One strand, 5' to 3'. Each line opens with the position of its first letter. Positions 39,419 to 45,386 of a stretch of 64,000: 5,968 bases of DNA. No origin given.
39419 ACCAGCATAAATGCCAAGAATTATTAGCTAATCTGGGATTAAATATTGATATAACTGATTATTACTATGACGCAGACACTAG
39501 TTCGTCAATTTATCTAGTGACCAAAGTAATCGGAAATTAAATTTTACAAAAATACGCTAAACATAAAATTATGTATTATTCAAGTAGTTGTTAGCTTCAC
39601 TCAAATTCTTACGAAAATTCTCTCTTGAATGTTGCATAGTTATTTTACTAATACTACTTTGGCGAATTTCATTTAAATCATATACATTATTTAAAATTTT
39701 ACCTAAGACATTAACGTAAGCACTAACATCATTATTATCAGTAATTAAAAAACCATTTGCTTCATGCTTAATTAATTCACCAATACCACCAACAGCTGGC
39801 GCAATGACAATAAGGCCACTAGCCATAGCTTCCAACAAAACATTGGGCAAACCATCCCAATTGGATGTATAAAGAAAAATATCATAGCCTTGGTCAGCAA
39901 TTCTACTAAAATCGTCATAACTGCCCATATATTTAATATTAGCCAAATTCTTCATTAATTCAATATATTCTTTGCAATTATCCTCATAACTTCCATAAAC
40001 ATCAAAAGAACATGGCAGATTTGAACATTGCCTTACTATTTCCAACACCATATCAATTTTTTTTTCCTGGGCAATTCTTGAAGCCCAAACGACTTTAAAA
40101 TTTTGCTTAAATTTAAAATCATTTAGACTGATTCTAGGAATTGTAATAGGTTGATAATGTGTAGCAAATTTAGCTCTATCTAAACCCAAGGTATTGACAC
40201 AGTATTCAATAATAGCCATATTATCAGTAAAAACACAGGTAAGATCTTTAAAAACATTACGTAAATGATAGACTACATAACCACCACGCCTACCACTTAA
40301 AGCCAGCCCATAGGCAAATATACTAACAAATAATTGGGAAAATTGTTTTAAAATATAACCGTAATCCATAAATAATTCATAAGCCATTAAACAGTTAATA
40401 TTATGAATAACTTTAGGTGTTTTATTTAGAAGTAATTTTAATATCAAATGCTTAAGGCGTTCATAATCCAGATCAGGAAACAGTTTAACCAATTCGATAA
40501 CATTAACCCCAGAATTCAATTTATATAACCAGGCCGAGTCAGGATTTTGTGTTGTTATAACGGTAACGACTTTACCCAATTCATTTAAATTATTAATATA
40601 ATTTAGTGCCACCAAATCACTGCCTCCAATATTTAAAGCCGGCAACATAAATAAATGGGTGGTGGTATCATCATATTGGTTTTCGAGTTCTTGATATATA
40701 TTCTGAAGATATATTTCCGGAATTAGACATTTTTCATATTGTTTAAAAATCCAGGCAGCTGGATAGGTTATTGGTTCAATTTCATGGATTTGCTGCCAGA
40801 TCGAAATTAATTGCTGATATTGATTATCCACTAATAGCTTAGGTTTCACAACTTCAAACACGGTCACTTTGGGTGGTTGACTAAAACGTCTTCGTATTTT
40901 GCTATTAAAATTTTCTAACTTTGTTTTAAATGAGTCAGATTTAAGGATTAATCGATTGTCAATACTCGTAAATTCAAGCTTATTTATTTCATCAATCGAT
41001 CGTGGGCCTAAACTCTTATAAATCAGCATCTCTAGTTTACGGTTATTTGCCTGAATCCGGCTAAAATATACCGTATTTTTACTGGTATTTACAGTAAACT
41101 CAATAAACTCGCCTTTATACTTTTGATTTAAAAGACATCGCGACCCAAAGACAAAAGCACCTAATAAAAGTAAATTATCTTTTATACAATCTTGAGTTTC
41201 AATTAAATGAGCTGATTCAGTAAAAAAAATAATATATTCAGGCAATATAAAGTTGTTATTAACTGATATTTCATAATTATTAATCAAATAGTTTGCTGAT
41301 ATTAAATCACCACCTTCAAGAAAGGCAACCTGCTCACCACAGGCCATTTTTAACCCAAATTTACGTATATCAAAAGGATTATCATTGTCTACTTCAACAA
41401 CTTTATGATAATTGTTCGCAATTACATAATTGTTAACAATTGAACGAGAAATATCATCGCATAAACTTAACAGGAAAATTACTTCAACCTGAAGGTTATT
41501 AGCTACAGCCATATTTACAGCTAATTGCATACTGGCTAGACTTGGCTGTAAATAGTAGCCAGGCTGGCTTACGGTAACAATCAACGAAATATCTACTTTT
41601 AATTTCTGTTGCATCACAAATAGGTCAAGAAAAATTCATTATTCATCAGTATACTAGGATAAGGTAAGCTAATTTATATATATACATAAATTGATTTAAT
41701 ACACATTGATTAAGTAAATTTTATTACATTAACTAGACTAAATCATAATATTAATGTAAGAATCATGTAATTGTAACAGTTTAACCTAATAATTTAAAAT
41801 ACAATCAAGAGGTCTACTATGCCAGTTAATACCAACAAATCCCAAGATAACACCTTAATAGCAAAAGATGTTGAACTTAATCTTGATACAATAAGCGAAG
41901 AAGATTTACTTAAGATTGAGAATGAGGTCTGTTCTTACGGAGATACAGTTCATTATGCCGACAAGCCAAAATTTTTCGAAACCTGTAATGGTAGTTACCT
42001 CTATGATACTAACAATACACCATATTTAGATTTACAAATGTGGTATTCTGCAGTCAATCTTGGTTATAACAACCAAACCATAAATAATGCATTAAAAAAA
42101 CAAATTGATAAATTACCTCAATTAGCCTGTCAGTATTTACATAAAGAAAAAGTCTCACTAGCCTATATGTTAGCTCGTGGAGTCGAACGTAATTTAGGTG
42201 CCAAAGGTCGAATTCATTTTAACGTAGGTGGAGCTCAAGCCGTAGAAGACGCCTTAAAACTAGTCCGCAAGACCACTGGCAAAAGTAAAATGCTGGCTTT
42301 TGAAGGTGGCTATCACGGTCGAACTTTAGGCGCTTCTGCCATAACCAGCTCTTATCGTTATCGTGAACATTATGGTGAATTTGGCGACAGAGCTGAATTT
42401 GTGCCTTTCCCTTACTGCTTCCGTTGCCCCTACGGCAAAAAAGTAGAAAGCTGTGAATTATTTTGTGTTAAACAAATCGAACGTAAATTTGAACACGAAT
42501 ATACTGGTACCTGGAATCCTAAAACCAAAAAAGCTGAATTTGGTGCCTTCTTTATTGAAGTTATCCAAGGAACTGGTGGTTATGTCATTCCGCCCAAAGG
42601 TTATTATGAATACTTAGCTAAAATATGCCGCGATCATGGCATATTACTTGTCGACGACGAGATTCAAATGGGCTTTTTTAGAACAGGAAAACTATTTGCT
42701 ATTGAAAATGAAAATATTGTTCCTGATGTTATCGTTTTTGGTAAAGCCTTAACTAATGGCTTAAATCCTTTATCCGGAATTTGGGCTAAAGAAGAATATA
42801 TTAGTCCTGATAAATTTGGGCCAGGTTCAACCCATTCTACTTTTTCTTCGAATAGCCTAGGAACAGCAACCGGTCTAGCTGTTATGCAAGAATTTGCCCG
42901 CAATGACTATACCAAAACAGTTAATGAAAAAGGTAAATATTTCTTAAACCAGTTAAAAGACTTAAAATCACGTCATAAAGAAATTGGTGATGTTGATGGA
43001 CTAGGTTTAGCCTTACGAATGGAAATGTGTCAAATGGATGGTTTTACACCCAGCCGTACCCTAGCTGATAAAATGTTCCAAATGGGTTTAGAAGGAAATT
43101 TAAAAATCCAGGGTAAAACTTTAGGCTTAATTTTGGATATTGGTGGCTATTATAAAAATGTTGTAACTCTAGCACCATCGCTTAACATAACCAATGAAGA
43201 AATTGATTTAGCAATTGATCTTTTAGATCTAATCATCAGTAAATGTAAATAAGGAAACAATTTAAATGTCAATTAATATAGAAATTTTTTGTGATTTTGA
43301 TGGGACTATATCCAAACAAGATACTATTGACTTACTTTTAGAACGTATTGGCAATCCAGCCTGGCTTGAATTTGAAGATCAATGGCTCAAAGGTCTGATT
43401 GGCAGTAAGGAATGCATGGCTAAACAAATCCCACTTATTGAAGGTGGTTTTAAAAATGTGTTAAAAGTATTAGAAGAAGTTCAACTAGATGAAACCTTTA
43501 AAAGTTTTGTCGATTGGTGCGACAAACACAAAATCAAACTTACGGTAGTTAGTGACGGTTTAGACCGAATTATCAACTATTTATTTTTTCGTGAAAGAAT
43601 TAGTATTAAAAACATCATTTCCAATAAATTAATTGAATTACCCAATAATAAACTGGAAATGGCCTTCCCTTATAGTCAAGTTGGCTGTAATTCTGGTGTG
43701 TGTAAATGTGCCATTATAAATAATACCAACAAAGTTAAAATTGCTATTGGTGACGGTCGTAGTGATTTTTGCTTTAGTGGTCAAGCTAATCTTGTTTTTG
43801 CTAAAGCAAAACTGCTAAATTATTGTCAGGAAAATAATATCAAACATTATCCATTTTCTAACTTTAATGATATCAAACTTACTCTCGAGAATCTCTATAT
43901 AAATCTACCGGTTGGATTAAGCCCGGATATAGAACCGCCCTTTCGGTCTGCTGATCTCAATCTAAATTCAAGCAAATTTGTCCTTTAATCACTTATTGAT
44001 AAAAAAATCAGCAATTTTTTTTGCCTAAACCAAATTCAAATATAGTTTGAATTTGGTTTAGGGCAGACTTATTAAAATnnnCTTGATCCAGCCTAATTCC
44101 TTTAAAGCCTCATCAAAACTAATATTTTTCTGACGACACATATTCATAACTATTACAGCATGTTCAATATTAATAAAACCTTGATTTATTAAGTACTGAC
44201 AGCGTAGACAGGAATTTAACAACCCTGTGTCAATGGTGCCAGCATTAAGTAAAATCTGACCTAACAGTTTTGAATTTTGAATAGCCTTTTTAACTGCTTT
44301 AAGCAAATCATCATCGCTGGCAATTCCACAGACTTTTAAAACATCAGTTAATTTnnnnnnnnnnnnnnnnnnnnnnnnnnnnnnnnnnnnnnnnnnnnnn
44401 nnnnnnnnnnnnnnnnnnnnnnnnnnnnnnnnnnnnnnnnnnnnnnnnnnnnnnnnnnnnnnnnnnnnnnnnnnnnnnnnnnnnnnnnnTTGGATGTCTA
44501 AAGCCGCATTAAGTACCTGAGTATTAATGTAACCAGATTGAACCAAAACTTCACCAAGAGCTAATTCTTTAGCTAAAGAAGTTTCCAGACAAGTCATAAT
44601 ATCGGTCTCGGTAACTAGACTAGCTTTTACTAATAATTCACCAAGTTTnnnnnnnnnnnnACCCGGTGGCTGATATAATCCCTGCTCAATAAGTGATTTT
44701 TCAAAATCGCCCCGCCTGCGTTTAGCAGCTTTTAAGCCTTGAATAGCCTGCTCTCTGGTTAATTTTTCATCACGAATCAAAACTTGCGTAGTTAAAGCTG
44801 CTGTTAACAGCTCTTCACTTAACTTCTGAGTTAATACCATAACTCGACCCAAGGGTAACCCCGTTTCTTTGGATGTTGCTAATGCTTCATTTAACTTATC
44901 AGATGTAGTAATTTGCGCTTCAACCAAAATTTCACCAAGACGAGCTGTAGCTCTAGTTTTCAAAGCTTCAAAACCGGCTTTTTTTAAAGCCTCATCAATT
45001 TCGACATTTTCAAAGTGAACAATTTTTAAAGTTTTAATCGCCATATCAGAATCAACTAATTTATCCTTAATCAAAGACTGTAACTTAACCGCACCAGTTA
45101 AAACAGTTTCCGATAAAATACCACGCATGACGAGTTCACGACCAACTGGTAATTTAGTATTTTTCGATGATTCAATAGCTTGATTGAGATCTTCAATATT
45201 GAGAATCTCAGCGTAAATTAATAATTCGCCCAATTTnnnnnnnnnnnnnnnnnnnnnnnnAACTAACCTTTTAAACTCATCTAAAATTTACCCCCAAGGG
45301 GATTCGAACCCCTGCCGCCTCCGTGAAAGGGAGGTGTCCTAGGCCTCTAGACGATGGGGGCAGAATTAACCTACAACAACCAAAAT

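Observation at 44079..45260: Stand-alone protein made of four MshEN/T2SSE_N-like repeats: a candidate multivalent c-di-GMP receptor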

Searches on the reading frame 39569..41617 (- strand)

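Call 12: search_protein_families(library=pfam, proteins=[window:39569-41617:-], max_evalue=0.001)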
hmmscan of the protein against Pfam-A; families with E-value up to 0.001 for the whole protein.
window:39569-41617:- (682 aa): 2 families
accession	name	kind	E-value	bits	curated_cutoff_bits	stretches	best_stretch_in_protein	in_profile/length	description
PF00534.26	Glycos_transf_1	-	1.3e-20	74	26.4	1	504-645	13-159/172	Glycosyl transferases group 1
PF13692.12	Glyco_trans_1_4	-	2.5e-20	73.6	27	1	508-644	3-142/142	Glycosyl transferases group 1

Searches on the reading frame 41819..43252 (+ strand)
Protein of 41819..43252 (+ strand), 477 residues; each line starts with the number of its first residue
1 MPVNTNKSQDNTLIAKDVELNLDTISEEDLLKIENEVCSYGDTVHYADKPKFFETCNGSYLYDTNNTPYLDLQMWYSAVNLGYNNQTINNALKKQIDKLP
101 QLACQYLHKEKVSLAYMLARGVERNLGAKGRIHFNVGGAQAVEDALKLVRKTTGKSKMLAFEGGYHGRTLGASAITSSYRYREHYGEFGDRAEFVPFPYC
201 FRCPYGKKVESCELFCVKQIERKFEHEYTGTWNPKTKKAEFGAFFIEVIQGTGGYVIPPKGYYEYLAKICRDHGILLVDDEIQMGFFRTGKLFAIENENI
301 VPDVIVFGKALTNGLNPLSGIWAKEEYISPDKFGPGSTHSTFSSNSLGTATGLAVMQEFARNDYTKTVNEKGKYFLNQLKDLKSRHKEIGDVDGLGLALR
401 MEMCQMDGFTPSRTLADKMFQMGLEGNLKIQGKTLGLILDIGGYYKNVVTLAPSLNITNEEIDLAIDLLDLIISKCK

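Call 12: search_protein_families(library=pfam, proteins=[window:41819-43252:+], max_evalue=0.001)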
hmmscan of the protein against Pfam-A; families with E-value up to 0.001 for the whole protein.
window:41819-43252:+ (477 aa): 1 family
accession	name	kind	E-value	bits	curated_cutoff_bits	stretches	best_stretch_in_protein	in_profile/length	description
PF00202.27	Aminotran_3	-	9.7e-73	245.6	30.5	1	52-472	12-402/403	Aminotransferase class-III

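Call 88: search_protein_families(library=ncbifam, proteins=[window:41819-43252:+], max_evalue=0.00001)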
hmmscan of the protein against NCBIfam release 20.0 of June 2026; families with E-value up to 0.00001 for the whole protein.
window:41819-43252:+ (477 aa): 69 families (the best 25 are shown)
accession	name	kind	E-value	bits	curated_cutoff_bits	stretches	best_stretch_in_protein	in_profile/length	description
NF005993.0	PRK08117.1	subfamily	1.6e-82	277.4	574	1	54-475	30-429/433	aspartate aminotransferase family protein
NF004426.0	PRK05769.1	equivalog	2.4e-80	270.5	552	1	50-475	37-439/441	acetyl ornithine aminotransferase family protein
NF006228.0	PRK08360.1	equivalog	7.4e-78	262.1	608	1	27-474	3-425/443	aspartate aminotransferase family protein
NF049939.1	HyAminethphonNHLyPbfA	equivalog_domain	2.9e-72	243.5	525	1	54-475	48-441/442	(R)-1-hydroxy-2-aminoethylphosphonate ammonia-lyase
NF005393.0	PRK06938.1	subfamily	4.9e-70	236.2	671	1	52-469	52-458/469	diaminobutyrate--2-oxoglutarate transaminase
NF045634.1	LeuMetRace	equivalog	4.8e-66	223.3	800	1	28-474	4-425/432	leucine/methionine racemase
NF005376.0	PRK06918.1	equivalog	1.4e-63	214.9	676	1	48-473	35-441/451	4-aminobutyrate--2-oxoglutarate transaminase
NF004718.0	PRK06062.1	subfamily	5e-63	213.2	472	1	49-474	38-447/454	hypothetical protein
TIGR00700.1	GABAtrnsam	equivalog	1.6e-62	211.4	506.65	1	51-473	17-418/420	4-aminobutyrate--2-oxoglutarate transaminase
TIGR00707.1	argD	subfamily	2.3e-62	211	410.05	2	240-473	170-380/381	acetylornithine/succinylornithine family transaminase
NF004755.0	PRK06082.1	equivalog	6.4e-62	209.5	467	1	53-475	58-451/459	aspartate aminotransferase family protein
NF005386.0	PRK06931.1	equivalog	9.8e-62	209.1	753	1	32-469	28-448/461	diaminobutyrate--2-oxoglutarate transaminase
TIGR00709.1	dat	subfamily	2.1e-61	207.8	401.6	1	33-470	10-430/442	diaminobutyrate--2-oxoglutarate transaminase family protein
NF004714.0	PRK06058.1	subfamily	6.5e-60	203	639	1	49-474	42-445/447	4-aminobutyrate--2-oxoglutarate transaminase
NF002797.0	PRK02936.1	equivalog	6.5e-60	202.9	496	2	237-474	164-378/385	acetylornithine transaminase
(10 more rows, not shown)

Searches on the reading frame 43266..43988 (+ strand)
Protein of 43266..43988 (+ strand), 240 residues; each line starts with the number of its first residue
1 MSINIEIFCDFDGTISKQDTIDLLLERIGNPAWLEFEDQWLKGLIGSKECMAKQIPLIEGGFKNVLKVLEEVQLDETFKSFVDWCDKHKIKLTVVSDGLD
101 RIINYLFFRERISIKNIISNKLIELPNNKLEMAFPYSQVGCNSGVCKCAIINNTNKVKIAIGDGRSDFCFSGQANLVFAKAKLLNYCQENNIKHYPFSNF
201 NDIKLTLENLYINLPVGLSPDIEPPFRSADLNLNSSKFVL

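Call 12: search_protein_families(library=pfam, proteins=[window:43266-43988:+], max_evalue=0.001)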
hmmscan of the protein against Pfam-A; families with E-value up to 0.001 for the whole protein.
window:43266-43988:+ (240 aa): 1 family
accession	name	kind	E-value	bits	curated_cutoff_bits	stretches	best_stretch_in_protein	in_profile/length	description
PF12710.13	HAD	-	1.8e-07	32.2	27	1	7-168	1-185/189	haloacid dehalogenase-like hydrolase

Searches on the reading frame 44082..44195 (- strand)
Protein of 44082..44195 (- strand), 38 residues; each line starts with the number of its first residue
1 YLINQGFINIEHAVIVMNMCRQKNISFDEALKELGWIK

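Call 44: search_protein_families(library=ncbifam, proteins=[window:44082-44195:-], max_evalue=10)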
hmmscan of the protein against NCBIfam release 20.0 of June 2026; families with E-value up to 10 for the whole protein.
seq(38 aa): 0 families

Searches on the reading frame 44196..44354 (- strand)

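Call 44: search_protein_families(library=ncbifam, proteins=[window:44196-44354:-], max_evalue=10)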
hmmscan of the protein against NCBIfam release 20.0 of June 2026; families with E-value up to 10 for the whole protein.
seq(53 aa): 2 families
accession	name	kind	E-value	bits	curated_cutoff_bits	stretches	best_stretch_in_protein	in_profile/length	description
NF053729.1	c-di-GMP_motif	domain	0.0001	22.1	38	1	2-50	2-50/53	cyclic di-GMP-binding domain-containing protein, MshE-related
NF012033.0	PRK15489.1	equivalog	0.064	11.4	537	1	1-50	492-541/703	glycosyl transferase family protein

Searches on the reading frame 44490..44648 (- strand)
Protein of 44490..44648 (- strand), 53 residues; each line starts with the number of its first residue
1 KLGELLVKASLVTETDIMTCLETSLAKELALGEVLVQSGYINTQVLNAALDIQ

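Call 44: search_protein_families(library=ncbifam, proteins=[window:44490-44648:-], max_evalue=10)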
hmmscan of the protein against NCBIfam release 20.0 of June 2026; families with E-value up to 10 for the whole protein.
seq(53 aa): 5 families
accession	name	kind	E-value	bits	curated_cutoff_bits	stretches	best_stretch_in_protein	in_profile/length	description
NF053729.1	c-di-GMP_motif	domain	5.6e-11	42.1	38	1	1-53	1-53/53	cyclic di-GMP-binding domain-containing protein, MshE-related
NF012033.0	PRK15489.1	equivalog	2.1e-05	22.9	537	1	1-53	492-544/703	glycosyl transferase family protein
NF008411.1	PRK11234.1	equivalog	0.00092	17.7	1170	1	2-51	484-532/723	cyclic di-3',5'-guanylate-activated glycosyltransferase NfrB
TIGR03029.1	EpsG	equivalog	0.0061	15.7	313.8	1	2-53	5-56/274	chain length determinant protein tyrosine kinase EpsG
TIGR02538.1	type_IV_pilB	equivalog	0.01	14.5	675.65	1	1-49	1-49/564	type IV-A pilus assembly ATPase PilB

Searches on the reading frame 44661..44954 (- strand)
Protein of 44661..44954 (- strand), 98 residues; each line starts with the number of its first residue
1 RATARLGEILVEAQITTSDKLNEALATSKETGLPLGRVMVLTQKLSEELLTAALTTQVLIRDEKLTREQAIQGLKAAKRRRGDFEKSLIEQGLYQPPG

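Call 80: predict_structure(alignment_id=A3)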
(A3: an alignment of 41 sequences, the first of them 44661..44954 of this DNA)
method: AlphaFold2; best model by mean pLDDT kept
length: 98 residues; sequences in the alignment: 41
mean_pLDDT: 90.6   pTM: 0.75
mean pLDDT of the five models: 90.6, 90.1, 89.8, 89.2, 85.3
residues with pLDDT >= 90: 76; 70-90: 16; 50-70: 6; < 50: 0
segments of 3 or more residues with pLDDT < 50: none
pLDDT, mean of each block of 10 residues (from residue 1): 78 95 96 96 93 95 94 93 86 79
secondary structure, 60 per line:
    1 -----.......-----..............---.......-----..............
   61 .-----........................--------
elements in order: H6-12 H18-31 H35-41 H47-61 H67-90

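Call 82: fold_search(model_id=the predicted structure, library=pdb)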
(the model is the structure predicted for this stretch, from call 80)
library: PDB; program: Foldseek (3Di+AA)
matches with E <= 10: 66; with E <= 0.001: 0
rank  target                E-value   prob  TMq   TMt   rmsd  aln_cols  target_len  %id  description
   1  5htl_B                1.4e-01  1.00  0.54  0.38   0.6        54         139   39  Structure of MshE with cdg (released 2016-10-05)
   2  5htl_A                5.1e-01  1.00  0.56  0.39   1.4        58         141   36  Structure of MshE with cdg (released 2016-10-05)
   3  8pdk_B                7.3e-01  0.99  0.51  0.37   1.0        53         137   40  X-ray structure of the Thermus thermophilus PilF-GSPIIB domain in the c-di-GMP bound state (released 2024-06-26)
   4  8pfa_B                8.1e-01  0.99  0.51  0.37   1.0        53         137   42  X-ray structure of the Thermus thermophilus K167R mutant of the PilF-GSPIIB domain in the c-di-GMP bound state (released 2024-06-26)
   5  9gl5_A                1.4e+00  0.97  0.51  0.37   1.0        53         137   40  X-ray structure of the Thermus thermophilus Q190E mutant of the PilF-GSPIIB domain in the c-di-GMP bound state (released 2025-06-25)
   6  8pfa_A                1.4e+00  0.97  0.50  0.36   1.1        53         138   42  X-ray structure of the Thermus thermophilus K167R mutant of the PilF-GSPIIB domain in the c-di-GMP bound state (released 2024-06-26)
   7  5q0q_A                1.4e+00  0.09  0.21  0.11  10.6        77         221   25  Ligand binding to FARNESOID-X-RECEPTOR (released 2017-07-05)
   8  9glg_B                1.9e+00  0.94  0.48  0.35   1.0        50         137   40  X-ray structure of the Thermus thermophilus Q218E mutant of the PilF-GSPIIB domain in the c-di-GMP bound state (released 2025-06-25)
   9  5q0q_C                2.0e+00  0.06  0.21  0.11  11.7        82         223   21  Ligand binding to FARNESOID-X-RECEPTOR (released 2017-07-05)
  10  3bej_B                2.9e+00  0.05  0.21  0.10  12.0        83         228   20  Structure of human FXR in complex with MFA-1 and co-activator peptide (released 2008-03-18)
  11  5q0r_A                3.0e+00  0.05  0.21  0.11  11.6        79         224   22  Ligand binding to FARNESOID-X-RECEPTOR (released 2017-07-05)
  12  8pdk_A                3.4e+00  0.84  0.50  0.36   1.1        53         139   40  X-ray structure of the Thermus thermophilus PilF-GSPIIB domain in the c-di-GMP bound state (released 2024-06-26)
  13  5q17_A                3.4e+00  0.04  0.21  0.11  11.6        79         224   22  Ligand binding to FARNESOID-X-RECEPTOR (released 2017-07-05)
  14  8pkz_MODEL_1_A        3.6e+00  0.82  0.51  0.34   1.1        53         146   40  NMR solution structure of PilF-GSPIIB in the c-di-GMP bound state (released 2024-07-10)
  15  5q0t_A                3.6e+00  0.04  0.21  0.11  11.9        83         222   22  Ligand binding to FARNESOID-X-RECEPTOR (released 2017-07-05)
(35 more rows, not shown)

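Call 83: search_protein_representatives(alignment_id=A3)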
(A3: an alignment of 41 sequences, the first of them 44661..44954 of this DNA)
Query: 41 sequences, 98 profile positions. Proteins with E-value up to 0.001 (for the whole library): 11856; up to 1e-10: 2164; up to 1e-30: 652. The best 150 are listed.
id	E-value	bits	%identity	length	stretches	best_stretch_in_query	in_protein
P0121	5.8e-113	385.2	-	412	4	3-97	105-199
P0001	7.3e-108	368.9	-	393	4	3-97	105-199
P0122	3.2e-99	341.2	-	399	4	2-97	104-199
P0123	3.2e-98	338.0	-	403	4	2-97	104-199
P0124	4.5e-98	337.5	-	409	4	3-96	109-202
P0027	6.5e-95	327.4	-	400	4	2-97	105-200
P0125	1.7e-91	316.4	-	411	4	2-97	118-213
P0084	7.0e-91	314.4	-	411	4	3-95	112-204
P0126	2.0e-90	313.0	-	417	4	3-96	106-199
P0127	6.4e-90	311.4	-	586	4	2-89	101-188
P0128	6.4e-88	304.9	-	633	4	2-96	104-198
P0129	7.1e-88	304.8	-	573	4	2-94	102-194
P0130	1.4e-87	303.9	-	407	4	3-94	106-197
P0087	5.0e-87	302.1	-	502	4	3-96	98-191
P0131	8.4e-87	301.4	-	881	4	2-96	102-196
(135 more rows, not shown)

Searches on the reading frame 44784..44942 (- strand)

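Call 44: search_protein_families(library=ncbifam, proteins=[window:44784-44942:-], max_evalue=10)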
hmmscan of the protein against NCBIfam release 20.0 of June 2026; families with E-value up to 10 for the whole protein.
seq(53 aa): 3 families
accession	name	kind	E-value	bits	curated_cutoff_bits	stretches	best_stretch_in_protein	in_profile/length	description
NF053729.1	c-di-GMP_motif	domain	2.2e-13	49.8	38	1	1-53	1-53/53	cyclic di-GMP-binding domain-containing protein, MshE-related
NF012033.0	PRK15489.1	equivalog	4.7e-08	31.6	537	1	1-53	492-544/703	glycosyl transferase family protein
NF008411.1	PRK11234.1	equivalog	0.00056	18.4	1170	1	2-53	484-534/723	cyclic di-3',5'-guanylate-activated glycosyltransferase NfrB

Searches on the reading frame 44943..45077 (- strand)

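Call 44: search_protein_families(library=ncbifam, proteins=[window:44943-45077:-], max_evalue=10)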
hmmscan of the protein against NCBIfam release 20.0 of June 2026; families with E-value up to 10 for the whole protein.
seq(45 aa): 2 families
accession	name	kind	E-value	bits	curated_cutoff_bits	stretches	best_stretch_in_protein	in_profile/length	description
TIGR03685.1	ribo_P1_arch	equivalog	0.048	14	100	1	11-44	35-67/105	50S ribosomal protein P1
NF050008.1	ssr1528_fam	equivalog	0.12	12.9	130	1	20-43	57-80/86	small RNA NsiR4-regulated ssr1528 family protein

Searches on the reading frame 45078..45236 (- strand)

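Call 44: search_protein_families(library=ncbifam, proteins=[window:45078-45236:-], max_evalue=10)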
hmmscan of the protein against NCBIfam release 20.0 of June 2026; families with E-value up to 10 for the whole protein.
seq(53 aa): 3 families
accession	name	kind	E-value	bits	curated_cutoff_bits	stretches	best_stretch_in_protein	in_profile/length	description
NF053729.1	c-di-GMP_motif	domain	2.1e-09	37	38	1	1-51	1-51/53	cyclic di-GMP-binding domain-containing protein, MshE-related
NF012033.0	PRK15489.1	equivalog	6.5e-06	24.6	537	1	1-53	492-544/703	glycosyl transferase family protein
NF008411.1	PRK11234.1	equivalog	0.0014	17.1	1170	1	2-51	484-532/723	cyclic di-3',5'-guanylate-activated glycosyltransferase NfrB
